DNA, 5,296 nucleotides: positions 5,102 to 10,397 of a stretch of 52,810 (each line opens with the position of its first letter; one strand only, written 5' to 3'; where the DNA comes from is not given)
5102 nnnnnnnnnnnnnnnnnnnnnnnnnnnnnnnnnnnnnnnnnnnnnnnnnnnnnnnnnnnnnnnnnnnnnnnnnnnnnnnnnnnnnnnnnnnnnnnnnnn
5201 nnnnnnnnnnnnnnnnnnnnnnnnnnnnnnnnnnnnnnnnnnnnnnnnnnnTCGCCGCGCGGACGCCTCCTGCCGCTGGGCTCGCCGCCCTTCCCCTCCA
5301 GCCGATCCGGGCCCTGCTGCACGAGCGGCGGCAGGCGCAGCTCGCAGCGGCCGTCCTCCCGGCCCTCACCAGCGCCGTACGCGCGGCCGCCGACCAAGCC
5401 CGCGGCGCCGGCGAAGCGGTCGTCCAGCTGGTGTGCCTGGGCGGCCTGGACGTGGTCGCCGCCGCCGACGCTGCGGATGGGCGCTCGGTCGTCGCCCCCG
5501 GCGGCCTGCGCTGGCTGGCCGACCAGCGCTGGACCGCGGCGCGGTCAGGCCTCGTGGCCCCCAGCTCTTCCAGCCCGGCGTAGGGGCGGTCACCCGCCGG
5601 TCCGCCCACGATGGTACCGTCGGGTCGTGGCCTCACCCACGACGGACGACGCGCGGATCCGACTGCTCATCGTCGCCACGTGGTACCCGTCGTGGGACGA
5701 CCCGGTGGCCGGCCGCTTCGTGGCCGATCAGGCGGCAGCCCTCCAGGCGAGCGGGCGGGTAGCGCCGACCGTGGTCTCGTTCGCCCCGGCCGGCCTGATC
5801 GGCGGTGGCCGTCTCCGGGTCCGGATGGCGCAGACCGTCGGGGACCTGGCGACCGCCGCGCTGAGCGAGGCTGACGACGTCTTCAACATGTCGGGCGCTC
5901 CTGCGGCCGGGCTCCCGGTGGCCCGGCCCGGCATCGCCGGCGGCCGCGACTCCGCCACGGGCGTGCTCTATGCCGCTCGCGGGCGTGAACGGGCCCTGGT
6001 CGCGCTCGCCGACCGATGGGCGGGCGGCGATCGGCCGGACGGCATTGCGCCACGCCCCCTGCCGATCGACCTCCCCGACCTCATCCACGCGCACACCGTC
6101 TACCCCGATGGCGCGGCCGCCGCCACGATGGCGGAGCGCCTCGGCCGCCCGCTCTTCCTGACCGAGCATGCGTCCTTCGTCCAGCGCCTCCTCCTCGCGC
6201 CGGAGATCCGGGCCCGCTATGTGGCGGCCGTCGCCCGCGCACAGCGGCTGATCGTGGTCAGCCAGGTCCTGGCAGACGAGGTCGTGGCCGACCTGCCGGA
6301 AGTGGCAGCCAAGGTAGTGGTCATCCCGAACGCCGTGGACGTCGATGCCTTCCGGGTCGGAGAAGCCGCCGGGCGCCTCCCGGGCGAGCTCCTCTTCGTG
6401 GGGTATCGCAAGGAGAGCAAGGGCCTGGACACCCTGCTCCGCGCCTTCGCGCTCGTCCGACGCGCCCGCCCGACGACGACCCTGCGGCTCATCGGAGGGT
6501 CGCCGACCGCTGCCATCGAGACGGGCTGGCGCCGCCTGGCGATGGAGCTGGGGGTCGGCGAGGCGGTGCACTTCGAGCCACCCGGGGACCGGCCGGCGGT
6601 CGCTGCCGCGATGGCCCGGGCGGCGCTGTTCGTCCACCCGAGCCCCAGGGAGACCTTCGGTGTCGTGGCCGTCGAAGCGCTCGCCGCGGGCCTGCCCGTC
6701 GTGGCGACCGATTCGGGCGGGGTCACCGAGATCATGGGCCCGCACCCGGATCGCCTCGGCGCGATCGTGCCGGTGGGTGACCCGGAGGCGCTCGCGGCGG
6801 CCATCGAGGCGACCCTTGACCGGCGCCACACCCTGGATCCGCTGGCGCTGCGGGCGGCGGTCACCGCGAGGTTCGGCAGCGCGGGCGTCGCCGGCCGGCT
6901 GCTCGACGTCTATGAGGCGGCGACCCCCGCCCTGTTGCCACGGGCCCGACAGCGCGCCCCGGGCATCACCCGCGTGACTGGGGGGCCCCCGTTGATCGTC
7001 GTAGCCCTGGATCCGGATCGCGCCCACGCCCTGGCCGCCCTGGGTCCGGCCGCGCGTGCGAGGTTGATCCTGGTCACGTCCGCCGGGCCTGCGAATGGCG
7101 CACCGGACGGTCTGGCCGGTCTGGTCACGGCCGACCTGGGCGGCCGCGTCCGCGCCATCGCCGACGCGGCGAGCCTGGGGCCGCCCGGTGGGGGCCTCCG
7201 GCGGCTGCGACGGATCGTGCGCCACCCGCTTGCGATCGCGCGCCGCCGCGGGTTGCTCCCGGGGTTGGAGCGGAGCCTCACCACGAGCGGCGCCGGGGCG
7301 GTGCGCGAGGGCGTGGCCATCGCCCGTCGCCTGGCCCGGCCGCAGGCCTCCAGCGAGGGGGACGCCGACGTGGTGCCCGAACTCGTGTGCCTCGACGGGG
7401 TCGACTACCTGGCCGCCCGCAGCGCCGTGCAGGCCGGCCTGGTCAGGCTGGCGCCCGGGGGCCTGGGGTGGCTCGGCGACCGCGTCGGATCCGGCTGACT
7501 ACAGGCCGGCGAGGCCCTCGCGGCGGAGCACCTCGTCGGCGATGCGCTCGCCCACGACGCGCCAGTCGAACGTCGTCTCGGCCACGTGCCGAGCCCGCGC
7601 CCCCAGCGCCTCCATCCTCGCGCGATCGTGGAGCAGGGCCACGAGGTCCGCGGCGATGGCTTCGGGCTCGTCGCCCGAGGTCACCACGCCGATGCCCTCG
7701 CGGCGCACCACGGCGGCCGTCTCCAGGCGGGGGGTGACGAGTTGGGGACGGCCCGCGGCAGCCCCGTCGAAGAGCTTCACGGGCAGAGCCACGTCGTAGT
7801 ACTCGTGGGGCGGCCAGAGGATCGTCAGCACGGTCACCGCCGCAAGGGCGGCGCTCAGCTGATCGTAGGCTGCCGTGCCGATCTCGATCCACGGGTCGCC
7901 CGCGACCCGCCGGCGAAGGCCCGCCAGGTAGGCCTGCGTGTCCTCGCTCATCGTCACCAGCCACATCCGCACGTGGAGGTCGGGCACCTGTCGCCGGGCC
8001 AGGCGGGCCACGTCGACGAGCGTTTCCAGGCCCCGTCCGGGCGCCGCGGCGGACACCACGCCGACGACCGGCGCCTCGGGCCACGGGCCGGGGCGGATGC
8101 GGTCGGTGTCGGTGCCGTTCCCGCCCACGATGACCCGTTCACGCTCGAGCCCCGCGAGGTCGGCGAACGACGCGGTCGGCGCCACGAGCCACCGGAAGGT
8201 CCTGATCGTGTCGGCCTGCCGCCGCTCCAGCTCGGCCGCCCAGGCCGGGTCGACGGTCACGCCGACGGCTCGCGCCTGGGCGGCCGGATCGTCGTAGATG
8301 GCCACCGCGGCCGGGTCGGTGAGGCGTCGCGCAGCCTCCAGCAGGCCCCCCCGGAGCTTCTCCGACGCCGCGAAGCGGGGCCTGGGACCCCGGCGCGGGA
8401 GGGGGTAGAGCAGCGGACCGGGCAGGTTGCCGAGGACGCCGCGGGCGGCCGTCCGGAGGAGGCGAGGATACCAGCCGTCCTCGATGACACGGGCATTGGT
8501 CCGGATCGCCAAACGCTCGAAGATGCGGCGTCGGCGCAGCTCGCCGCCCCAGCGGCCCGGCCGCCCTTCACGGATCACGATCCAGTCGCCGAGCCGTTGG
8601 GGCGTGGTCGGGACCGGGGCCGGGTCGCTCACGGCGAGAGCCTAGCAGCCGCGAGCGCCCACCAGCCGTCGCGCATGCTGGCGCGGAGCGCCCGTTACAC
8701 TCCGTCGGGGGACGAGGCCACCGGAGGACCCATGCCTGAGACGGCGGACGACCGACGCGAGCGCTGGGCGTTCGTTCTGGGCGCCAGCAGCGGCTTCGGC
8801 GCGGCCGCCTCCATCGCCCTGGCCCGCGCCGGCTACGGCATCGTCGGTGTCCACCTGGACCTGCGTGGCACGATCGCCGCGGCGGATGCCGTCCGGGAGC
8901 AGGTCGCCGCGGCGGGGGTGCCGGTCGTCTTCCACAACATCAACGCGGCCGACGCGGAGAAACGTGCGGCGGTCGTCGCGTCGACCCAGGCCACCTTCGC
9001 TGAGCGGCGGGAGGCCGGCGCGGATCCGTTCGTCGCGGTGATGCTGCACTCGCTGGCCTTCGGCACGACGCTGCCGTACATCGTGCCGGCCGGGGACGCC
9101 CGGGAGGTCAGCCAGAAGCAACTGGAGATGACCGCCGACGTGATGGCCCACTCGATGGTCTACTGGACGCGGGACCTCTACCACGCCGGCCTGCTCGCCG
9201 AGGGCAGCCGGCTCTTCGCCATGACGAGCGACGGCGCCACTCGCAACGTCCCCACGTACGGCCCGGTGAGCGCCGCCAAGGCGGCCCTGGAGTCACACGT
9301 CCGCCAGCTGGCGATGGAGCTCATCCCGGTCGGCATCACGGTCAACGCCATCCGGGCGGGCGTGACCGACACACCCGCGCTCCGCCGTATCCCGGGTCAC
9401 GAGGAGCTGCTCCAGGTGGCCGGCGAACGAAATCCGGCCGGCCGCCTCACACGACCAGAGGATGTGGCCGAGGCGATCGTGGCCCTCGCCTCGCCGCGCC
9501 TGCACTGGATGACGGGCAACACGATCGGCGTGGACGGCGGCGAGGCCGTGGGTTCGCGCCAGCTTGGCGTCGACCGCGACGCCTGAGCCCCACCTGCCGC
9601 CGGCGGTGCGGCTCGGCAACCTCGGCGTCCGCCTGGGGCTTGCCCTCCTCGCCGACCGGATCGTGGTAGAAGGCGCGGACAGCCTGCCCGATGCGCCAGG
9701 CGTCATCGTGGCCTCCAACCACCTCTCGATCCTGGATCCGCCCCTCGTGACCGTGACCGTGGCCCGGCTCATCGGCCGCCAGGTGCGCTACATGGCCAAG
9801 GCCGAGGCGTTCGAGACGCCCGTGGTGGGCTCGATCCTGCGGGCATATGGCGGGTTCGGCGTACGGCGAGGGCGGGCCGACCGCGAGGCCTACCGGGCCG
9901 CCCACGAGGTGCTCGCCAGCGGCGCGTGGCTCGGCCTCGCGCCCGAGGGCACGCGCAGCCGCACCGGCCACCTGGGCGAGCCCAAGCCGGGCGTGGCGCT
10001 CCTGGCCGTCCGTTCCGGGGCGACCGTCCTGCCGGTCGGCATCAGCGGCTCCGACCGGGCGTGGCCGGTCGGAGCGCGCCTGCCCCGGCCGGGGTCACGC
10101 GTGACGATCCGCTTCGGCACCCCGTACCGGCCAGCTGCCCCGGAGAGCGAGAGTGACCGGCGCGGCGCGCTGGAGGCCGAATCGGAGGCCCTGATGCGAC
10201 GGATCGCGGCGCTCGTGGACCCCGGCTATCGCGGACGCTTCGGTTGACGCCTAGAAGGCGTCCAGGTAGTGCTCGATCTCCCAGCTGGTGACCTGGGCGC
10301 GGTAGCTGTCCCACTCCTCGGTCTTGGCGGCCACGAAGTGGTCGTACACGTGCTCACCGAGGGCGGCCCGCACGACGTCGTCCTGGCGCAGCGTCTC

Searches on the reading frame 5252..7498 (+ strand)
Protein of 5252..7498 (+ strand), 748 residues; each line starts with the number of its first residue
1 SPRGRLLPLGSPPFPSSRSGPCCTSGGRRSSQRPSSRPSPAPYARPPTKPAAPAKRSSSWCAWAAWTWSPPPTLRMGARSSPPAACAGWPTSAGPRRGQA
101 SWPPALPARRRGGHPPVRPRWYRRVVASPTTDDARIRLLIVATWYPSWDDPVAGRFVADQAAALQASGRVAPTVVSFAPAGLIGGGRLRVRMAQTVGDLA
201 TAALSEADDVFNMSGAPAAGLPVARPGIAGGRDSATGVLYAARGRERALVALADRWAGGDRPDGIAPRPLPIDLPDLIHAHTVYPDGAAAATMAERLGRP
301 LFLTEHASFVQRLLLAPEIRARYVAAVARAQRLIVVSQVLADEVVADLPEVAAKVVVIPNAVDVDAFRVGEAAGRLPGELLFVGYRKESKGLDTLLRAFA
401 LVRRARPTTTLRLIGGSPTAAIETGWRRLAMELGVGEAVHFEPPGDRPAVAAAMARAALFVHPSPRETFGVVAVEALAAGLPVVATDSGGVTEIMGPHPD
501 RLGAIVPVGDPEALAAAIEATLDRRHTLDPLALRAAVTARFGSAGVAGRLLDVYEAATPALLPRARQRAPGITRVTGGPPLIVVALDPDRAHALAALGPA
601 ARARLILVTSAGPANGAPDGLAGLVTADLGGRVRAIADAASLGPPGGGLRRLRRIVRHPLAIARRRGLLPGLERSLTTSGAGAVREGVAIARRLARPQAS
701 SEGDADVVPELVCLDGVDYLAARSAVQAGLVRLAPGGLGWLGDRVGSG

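Call 11: search_protein_families(library=pfam, proteins=[window:5252-7498:+], max_evalue=0.001)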
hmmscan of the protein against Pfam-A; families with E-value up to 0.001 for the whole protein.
window:5252-7498:+ (748 aa): 4 families
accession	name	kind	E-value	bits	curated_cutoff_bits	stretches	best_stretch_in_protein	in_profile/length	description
PF13692.12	Glyco_trans_1_4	-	2e-27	96.6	27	1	380-523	4-141/142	Glycosyl transferases group 1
PF00534.26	Glycos_transf_1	-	7.3e-27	94.4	26.4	1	380-525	18-159/172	Glycosyl transferases group 1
PF20706.3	GT4-conflict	-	1.6e-15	57.4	26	1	321-527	138-360/385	Family 4 Glycosyltransferase in conflict systems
PF13439.12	Glyco_transf_4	-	3e-15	57.1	28.5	1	275-365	73-169/170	Glycosyltransferase Family 4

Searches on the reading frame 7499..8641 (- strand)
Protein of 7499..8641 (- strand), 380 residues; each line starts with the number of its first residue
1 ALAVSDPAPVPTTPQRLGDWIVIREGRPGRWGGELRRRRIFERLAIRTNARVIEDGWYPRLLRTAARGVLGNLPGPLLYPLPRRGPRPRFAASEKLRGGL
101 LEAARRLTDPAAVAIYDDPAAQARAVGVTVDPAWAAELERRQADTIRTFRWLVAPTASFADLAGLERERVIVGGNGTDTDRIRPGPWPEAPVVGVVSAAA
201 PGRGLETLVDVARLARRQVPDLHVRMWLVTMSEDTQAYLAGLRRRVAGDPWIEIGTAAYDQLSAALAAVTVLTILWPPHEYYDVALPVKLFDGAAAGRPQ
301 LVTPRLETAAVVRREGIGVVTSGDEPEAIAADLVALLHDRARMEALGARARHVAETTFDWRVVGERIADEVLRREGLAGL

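Call 11: search_protein_families(library=pfam, proteins=[window:7499-8641:-], max_evalue=0.001)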
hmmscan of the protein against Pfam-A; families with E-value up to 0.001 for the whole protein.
window:7499-8641:- (380 aa): 2 families
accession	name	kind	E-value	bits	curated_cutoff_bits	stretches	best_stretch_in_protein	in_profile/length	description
PF13692.12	Glyco_trans_1_4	-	3.3e-06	27.9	27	1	191-339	2-142/142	Glycosyl transferases group 1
PF13524.12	Glyco_trans_1_2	-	0.00014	22.2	25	1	240-361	13-136/144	Glycosyl transferase-like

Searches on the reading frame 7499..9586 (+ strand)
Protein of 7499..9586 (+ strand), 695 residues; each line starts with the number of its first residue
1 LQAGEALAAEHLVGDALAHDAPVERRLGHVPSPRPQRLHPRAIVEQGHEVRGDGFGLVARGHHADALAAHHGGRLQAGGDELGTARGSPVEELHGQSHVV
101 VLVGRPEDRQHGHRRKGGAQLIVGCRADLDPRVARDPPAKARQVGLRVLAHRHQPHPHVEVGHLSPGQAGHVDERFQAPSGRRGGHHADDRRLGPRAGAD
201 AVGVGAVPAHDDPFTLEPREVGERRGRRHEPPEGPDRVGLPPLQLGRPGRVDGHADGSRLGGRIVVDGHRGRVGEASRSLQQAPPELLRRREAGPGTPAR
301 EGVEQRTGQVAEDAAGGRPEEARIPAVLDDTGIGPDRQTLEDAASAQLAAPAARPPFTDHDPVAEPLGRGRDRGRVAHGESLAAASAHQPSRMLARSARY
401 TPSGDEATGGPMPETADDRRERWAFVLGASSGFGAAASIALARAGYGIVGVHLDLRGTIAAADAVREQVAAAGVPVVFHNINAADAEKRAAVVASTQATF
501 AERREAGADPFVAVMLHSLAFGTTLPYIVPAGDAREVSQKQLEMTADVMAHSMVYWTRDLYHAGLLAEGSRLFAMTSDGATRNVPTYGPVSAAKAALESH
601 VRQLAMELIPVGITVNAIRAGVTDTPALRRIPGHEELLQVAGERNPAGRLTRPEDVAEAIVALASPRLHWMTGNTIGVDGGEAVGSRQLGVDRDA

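Call 42: search_protein_families(library=pfam, proteins=[window:7499-9586:+], max_evalue=0.001)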
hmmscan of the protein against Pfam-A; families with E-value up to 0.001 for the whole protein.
window:7499-9586:+ (695 aa): 2 families
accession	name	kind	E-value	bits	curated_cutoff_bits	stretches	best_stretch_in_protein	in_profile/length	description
PF13561.12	adh_short_C2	-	4.8e-40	138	27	1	428-681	1-234/236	Enoyl-(Acyl carrier protein) reductase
PF00106.31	adh_short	-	1.8e-15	57.4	26.6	1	423-631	2-190/195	short chain dehydrogenase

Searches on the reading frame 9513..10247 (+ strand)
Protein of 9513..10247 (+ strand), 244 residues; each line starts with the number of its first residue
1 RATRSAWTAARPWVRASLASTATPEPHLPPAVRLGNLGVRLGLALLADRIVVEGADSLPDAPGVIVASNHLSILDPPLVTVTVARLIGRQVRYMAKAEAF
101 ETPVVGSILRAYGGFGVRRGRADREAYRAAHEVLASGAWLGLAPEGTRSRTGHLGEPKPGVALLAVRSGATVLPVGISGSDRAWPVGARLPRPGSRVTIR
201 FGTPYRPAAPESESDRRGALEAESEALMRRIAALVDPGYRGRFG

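Call 11: search_protein_families(library=pfam, proteins=[window:9513-10247:+], max_evalue=0.001)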
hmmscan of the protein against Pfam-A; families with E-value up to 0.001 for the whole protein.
window:9513-10247:+ (244 aa): 1 family
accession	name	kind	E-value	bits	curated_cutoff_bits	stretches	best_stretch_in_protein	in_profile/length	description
PF01553.26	Acyltransferase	-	1.7e-25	89.8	23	1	49-178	1-132/132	Acyltransferase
